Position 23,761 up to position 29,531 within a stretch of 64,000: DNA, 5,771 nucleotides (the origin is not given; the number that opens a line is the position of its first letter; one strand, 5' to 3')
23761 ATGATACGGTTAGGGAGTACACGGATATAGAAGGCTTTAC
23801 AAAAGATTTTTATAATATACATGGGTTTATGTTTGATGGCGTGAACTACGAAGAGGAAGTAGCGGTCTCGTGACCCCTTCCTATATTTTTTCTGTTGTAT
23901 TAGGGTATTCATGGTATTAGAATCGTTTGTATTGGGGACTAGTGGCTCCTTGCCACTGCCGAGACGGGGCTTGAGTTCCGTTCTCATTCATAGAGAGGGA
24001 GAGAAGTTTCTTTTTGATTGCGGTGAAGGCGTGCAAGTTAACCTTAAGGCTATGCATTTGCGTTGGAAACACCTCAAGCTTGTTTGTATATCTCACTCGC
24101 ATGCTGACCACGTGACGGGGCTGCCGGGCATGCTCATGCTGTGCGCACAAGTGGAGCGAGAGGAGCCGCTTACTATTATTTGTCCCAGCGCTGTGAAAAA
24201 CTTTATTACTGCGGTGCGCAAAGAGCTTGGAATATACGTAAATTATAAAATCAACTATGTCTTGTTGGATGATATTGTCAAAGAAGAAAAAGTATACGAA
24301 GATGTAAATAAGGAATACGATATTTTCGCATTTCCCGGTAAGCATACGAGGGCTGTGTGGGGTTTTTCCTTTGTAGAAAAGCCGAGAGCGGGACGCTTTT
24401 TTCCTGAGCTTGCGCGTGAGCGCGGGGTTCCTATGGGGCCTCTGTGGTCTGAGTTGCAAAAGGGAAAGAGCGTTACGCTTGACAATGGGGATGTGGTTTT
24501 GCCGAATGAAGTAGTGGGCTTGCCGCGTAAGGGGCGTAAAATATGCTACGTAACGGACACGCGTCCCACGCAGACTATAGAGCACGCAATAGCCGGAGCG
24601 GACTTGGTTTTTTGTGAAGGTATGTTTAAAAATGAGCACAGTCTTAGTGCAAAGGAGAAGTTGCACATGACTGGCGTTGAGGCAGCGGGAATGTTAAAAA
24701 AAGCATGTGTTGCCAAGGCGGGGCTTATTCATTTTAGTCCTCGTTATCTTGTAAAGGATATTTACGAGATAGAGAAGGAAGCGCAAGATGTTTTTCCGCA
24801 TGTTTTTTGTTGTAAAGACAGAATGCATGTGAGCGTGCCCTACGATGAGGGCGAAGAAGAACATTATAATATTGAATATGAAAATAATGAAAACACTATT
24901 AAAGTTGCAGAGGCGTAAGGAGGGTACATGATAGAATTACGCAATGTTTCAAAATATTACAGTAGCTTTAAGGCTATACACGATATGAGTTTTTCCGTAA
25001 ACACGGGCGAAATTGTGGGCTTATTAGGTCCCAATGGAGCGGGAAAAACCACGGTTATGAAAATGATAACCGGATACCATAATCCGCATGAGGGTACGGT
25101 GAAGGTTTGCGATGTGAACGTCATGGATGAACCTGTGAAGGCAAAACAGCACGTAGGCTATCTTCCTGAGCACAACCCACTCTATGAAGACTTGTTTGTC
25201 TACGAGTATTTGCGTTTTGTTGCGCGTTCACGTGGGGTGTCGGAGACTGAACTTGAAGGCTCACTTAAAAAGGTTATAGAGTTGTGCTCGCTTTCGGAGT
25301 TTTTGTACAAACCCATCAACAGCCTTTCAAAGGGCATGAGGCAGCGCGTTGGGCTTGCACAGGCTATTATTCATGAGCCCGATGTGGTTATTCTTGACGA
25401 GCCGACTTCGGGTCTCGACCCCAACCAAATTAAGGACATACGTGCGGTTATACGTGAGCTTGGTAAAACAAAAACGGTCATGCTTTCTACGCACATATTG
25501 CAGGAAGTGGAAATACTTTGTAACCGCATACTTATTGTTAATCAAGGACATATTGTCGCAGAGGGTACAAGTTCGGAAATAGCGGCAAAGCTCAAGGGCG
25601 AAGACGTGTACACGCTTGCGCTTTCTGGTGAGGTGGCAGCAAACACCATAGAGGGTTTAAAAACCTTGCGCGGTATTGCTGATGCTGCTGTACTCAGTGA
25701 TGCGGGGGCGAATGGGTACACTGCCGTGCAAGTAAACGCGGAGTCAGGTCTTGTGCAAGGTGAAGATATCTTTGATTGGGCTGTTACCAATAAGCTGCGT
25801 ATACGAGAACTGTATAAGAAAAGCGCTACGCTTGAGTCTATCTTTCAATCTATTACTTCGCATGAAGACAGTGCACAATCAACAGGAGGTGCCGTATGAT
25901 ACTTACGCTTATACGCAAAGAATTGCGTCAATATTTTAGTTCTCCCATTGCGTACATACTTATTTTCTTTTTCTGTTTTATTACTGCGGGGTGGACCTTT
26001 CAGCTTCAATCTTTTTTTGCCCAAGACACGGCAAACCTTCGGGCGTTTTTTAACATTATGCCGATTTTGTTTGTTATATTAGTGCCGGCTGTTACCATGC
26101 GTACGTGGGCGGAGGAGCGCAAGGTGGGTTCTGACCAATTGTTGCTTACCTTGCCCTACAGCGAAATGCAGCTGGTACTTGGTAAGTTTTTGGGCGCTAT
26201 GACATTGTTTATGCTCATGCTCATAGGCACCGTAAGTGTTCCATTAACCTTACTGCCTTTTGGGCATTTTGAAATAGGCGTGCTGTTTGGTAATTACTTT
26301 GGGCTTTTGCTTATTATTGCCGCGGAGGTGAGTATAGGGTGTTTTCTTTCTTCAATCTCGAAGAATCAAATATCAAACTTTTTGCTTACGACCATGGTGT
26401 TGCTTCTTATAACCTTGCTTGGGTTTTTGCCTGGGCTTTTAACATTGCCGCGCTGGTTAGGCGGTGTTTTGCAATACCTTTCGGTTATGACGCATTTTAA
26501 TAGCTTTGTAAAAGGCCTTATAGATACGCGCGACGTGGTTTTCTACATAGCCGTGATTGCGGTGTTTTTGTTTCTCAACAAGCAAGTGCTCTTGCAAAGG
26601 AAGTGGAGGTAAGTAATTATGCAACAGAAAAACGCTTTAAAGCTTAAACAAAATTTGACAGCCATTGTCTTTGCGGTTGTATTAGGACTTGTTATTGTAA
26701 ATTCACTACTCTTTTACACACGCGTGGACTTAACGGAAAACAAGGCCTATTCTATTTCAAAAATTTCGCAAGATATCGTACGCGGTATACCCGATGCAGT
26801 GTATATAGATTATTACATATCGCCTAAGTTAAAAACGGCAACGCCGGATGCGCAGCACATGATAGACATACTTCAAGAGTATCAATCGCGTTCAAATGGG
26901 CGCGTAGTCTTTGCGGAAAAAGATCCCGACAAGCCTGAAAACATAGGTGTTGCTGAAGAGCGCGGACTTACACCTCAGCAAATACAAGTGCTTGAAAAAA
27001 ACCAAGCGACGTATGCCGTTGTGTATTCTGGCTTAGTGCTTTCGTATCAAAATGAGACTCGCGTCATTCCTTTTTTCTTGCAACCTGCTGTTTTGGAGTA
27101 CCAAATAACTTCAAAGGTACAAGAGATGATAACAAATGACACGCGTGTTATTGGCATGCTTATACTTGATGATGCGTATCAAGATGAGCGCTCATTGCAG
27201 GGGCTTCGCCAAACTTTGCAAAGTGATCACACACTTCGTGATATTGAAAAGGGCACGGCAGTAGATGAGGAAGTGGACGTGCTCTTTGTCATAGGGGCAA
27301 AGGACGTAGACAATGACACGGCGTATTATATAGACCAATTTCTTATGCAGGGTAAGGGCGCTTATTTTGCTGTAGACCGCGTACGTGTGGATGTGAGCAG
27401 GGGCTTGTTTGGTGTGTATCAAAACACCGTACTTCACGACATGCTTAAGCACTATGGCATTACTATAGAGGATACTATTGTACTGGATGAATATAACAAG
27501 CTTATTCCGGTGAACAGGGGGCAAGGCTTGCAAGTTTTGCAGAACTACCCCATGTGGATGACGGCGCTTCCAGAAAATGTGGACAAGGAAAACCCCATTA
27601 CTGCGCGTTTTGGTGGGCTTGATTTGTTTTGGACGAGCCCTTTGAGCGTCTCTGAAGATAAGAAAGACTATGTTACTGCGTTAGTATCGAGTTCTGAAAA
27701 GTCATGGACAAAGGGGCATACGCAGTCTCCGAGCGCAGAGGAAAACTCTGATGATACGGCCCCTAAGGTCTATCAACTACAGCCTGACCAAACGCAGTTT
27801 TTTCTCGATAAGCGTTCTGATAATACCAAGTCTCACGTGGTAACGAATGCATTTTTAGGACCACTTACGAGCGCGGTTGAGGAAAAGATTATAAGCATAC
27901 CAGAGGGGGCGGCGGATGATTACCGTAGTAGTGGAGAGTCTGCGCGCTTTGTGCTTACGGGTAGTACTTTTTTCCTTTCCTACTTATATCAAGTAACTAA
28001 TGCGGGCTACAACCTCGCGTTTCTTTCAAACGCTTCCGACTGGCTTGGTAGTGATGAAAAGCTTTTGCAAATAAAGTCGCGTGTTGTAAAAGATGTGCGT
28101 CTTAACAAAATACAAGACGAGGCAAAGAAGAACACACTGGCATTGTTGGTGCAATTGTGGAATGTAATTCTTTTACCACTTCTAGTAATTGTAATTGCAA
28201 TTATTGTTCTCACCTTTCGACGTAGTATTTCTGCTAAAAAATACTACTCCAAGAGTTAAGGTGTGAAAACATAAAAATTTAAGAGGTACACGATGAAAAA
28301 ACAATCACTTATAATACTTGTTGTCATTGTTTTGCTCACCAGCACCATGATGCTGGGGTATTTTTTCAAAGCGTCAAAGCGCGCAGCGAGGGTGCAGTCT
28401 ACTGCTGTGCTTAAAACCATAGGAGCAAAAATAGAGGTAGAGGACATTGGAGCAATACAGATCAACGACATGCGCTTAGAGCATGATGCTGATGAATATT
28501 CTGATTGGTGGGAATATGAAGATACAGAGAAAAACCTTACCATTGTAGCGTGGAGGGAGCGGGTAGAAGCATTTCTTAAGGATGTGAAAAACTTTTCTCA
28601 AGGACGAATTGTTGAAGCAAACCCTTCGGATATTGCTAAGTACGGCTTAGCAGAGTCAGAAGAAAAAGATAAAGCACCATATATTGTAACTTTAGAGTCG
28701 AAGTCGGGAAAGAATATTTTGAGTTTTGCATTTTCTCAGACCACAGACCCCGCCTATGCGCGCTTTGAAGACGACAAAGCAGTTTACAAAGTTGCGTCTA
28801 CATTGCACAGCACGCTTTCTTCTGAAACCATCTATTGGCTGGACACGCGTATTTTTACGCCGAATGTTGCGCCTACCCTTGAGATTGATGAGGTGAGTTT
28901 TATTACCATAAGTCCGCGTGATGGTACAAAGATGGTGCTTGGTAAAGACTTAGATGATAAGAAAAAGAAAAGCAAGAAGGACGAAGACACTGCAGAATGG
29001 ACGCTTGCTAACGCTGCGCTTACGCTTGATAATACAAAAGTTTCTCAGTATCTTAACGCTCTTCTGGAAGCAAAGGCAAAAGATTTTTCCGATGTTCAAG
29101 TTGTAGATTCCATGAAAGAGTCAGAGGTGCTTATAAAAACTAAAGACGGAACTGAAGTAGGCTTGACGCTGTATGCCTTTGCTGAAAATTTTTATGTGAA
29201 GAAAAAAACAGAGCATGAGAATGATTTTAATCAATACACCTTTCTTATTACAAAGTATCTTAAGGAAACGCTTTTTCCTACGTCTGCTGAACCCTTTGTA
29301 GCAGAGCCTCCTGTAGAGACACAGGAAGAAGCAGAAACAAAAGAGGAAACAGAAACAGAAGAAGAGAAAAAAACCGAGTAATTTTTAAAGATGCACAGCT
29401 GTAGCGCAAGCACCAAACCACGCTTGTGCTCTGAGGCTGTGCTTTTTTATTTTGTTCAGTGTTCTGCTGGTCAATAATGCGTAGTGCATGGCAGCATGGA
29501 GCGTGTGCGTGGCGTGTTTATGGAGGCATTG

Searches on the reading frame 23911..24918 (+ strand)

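Call 34: search_protein_families(library=pfam, proteins=[window:23911-24918:+], max_evalue=0.00001)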
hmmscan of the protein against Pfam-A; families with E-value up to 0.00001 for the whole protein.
window:23911-24918:+ (335 aa): 2 families
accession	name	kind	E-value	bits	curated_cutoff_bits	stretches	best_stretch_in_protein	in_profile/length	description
PF12706.13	Lactamase_B_2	-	3.7e-16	59.8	27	2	33-102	3-73/200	Beta-lactamase superfamily domain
PF00753.33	Lactamase_B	-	5.2e-09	36.8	22.7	1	22-73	7-62/196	Metallo-beta-lactamase superfamily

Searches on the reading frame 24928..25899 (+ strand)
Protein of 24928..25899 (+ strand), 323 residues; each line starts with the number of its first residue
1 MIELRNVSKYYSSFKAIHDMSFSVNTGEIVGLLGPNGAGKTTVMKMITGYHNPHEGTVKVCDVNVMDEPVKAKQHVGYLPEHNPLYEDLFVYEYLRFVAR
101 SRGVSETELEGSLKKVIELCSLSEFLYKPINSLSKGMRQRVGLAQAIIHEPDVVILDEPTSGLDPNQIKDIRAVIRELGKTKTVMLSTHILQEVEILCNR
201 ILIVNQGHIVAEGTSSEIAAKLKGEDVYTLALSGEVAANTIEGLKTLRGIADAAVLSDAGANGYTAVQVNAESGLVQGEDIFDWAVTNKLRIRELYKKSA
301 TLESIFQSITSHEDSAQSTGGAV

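Call 34: search_protein_families(library=pfam, proteins=[window:24928-25899:+], max_evalue=0.00001)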
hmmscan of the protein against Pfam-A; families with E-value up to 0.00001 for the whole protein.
window:24928-25899:+ (323 aa): 2 families
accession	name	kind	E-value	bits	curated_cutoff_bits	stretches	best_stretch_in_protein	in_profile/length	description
PF00005.33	ABC_tran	-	4e-32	112.1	25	1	18-161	2-137/137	ABC transporter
PF13304.12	AAA_21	-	2.9e-11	44.4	27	1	129-192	234-301/304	AAA domain, putative AbiEii toxin, Type IV TA system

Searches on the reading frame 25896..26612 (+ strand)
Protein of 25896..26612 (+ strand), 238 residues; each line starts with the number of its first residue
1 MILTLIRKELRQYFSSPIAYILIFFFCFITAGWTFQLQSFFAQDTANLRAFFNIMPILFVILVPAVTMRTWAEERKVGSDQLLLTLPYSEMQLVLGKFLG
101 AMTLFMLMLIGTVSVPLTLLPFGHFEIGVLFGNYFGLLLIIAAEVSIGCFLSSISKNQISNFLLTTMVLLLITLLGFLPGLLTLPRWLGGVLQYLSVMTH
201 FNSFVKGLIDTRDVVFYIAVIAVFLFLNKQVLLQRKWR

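Call 34: search_protein_families(library=pfam, proteins=[window:25896-26612:+], max_evalue=0.00001)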
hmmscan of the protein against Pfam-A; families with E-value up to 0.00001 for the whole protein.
window:25896-26612:+ (238 aa): 3 families
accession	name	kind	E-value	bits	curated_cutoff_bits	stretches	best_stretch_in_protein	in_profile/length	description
PF12698.13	ABC2_membrane_3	-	8.6e-08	32.1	31.6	1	41-205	154-316/347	ABC-2 family transporter protein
PF12679.13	ABC2_membrane_2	-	6.8e-07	29.2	27.2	1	39-175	58-198/283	ABC-2 family transporter protein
PF13346.12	ABC2_membrane_5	-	5.3e-06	26.6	25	0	21-226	16-191/205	ABC-2 family transporter protein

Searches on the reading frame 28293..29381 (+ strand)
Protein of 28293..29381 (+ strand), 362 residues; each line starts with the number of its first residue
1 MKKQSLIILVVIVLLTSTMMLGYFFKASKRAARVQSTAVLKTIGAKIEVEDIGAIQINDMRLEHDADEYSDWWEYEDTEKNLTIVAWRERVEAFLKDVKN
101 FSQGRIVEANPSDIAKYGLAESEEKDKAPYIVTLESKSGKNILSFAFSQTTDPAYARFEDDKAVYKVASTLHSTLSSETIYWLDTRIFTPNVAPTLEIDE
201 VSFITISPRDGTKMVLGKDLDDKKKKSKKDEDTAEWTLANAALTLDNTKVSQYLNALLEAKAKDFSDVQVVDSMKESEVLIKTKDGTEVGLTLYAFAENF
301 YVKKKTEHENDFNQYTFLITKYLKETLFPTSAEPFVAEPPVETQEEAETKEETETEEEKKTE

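Call 35: search_protein_families(library=pfam, proteins=[window:28293-29381:+], max_evalue=0.00001)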
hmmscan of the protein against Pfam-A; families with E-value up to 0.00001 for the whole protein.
window:28293-29381:+ (362 aa): 1 family
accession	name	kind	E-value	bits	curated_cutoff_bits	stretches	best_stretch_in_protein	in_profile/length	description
PF14238.11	DUF4340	-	4.3e-16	60.1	25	1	88-267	13-169/183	Domain of unknown function (DUF4340)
